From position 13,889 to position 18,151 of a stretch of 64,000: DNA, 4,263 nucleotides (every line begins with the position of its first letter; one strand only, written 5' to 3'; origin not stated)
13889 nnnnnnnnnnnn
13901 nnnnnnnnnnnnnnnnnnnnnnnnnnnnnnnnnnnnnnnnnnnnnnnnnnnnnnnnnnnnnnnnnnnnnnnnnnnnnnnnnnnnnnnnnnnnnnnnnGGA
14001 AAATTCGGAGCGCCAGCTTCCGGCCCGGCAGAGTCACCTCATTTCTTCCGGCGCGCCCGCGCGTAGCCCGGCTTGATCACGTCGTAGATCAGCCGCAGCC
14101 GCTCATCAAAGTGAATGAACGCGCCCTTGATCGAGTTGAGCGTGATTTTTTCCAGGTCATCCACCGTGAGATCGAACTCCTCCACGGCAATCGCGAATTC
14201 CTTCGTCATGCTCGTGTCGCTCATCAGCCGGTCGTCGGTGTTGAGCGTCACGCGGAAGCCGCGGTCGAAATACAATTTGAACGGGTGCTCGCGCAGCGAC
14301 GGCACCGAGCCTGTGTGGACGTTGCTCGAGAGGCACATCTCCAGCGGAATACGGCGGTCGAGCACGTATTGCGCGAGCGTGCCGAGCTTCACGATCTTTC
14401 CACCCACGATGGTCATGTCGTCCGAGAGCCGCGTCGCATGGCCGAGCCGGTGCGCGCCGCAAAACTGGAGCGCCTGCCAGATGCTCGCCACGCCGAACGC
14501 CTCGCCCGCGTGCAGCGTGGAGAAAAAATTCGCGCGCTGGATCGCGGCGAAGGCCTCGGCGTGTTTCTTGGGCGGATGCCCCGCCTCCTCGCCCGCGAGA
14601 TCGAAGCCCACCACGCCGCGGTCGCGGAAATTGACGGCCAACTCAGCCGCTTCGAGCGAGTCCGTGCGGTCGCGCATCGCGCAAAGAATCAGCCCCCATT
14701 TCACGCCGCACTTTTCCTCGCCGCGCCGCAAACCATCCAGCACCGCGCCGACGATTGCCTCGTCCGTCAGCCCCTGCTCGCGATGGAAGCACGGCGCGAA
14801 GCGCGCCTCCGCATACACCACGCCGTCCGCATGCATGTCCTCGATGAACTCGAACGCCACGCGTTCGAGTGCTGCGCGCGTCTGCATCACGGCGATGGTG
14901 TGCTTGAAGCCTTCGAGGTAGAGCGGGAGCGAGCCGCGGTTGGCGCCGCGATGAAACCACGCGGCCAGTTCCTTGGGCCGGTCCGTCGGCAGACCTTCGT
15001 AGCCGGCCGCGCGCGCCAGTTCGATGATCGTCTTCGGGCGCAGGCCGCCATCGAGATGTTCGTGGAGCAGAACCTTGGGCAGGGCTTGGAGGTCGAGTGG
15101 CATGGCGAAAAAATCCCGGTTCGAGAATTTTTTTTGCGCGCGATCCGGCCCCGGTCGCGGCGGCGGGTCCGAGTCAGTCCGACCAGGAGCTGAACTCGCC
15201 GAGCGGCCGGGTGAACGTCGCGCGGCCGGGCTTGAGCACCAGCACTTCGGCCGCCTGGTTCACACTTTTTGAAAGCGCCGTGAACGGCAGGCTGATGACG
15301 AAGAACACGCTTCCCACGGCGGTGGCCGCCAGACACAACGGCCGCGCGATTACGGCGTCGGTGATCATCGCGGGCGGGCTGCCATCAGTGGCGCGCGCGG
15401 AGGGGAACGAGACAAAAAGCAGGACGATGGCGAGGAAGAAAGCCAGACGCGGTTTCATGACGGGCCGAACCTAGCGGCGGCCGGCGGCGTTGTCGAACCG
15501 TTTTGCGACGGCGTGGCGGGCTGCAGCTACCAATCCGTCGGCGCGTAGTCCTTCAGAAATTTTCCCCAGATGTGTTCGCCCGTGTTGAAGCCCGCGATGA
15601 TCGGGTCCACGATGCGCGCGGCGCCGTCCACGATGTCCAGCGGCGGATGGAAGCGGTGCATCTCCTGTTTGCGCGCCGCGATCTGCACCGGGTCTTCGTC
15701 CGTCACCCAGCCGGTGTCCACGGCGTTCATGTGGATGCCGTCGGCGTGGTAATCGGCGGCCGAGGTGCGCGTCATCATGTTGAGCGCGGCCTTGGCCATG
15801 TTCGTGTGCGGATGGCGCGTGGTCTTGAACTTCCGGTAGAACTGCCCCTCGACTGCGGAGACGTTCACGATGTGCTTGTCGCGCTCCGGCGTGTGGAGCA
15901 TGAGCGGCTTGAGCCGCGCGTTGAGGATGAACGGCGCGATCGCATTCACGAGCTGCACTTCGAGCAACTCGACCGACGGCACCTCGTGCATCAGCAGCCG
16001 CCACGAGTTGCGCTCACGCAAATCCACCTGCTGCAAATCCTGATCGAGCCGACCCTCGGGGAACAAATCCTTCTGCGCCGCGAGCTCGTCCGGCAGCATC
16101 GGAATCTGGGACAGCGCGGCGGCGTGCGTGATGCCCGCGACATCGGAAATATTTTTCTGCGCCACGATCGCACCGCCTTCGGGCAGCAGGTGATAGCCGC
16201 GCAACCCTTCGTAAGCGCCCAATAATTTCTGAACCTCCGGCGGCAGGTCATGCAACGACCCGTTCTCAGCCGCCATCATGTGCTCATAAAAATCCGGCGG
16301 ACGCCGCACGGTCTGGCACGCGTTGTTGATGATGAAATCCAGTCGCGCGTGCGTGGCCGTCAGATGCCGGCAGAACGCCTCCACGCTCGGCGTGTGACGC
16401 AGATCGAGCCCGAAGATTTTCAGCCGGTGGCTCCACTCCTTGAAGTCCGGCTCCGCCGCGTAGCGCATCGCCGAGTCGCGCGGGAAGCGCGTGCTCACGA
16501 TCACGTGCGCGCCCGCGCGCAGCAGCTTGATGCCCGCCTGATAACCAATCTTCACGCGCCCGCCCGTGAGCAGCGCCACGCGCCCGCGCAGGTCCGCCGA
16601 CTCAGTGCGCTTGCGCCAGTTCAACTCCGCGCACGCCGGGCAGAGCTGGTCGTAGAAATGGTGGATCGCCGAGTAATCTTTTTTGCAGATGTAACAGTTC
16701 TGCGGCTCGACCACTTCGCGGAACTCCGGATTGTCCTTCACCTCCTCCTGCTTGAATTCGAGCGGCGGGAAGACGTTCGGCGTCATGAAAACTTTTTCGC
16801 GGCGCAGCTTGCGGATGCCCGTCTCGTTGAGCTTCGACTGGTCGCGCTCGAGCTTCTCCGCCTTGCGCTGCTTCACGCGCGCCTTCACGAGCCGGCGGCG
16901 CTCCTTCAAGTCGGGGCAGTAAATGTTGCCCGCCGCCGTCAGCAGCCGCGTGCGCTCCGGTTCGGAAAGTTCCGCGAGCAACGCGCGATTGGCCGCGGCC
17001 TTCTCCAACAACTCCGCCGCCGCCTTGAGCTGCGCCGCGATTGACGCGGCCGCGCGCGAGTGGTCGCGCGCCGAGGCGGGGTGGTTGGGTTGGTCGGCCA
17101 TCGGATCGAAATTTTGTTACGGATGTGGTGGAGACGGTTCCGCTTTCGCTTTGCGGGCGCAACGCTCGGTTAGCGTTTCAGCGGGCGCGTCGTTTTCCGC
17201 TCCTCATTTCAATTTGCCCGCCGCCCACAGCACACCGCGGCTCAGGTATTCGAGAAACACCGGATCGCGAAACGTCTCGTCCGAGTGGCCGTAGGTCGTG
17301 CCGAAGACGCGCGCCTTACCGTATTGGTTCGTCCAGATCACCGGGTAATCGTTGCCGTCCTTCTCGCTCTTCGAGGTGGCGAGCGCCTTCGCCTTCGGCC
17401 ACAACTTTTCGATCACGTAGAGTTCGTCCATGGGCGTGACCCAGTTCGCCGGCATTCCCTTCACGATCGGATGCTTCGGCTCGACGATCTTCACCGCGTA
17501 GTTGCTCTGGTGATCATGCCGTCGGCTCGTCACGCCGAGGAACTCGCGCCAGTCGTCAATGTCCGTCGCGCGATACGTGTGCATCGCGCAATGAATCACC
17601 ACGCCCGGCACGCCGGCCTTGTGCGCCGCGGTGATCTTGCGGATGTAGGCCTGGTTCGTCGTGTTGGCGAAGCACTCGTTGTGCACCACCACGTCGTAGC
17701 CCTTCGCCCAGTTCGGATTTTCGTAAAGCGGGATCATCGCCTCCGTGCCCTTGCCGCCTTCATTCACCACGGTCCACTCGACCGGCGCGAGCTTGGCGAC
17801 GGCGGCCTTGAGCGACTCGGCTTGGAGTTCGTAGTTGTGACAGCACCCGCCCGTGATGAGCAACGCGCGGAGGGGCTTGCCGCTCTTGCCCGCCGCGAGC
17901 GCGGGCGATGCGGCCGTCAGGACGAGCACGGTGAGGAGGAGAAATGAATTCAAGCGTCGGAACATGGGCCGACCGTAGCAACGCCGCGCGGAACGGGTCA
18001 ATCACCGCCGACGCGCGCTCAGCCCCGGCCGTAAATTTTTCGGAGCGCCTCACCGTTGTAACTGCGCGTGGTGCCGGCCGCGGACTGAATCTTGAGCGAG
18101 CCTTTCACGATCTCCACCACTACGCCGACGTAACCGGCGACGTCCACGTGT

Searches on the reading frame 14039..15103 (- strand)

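Call 11: search_protein_families(library=pfam, proteins=[window:14039-15103:-], max_evalue=0.001)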
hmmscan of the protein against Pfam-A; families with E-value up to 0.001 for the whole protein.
window:14039-15103:- (354 aa): 2 families
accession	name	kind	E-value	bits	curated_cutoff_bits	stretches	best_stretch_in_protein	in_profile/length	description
PF00962.28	A_deaminase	-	1.4e-99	333.7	27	1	9-344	1-329/330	Adenosine deaminase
PF19326.5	AMP_deaminase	-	0.00013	21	27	1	250-328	496-575/630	AMP deaminase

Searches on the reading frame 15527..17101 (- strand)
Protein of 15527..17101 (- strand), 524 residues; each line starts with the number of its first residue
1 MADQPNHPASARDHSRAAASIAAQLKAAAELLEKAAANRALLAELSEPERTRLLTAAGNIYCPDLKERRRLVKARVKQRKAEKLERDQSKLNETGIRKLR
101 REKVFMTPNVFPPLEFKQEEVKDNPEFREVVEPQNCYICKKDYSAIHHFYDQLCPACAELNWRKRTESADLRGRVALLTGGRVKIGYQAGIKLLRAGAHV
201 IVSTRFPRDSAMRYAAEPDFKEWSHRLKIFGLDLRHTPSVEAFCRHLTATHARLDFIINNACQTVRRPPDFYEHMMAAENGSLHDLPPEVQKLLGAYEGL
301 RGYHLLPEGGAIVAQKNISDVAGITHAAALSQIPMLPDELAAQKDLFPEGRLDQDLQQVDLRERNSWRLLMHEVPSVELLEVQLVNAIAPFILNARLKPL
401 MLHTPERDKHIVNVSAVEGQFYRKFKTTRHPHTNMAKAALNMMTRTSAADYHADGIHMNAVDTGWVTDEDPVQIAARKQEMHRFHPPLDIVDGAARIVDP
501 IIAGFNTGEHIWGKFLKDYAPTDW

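Call 11: search_protein_families(library=pfam, proteins=[window:15527-17101:-], max_evalue=0.001)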
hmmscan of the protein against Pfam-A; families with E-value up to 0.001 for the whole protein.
window:15527-17101:- (524 aa): 2 families
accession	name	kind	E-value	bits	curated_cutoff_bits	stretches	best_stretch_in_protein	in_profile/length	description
PF00106.31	adh_short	-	5.8e-15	55.7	26.6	2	175-266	2-90/195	short chain dehydrogenase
PF13561.12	adh_short_C2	-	2.2e-13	50.8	27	1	373-475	91-185/236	Enoyl-(Acyl carrier protein) reductase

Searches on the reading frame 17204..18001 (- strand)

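Call 11: search_protein_families(library=pfam, proteins=[window:17204-18001:-], max_evalue=0.001)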
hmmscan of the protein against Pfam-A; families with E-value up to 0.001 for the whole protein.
window:17204-18001:- (265 aa): 1 family
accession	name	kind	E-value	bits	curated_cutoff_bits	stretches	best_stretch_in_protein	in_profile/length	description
PF06283.17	ThuA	-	9.1e-30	104.9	33.4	1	99-260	48-209/209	Trehalose utilisation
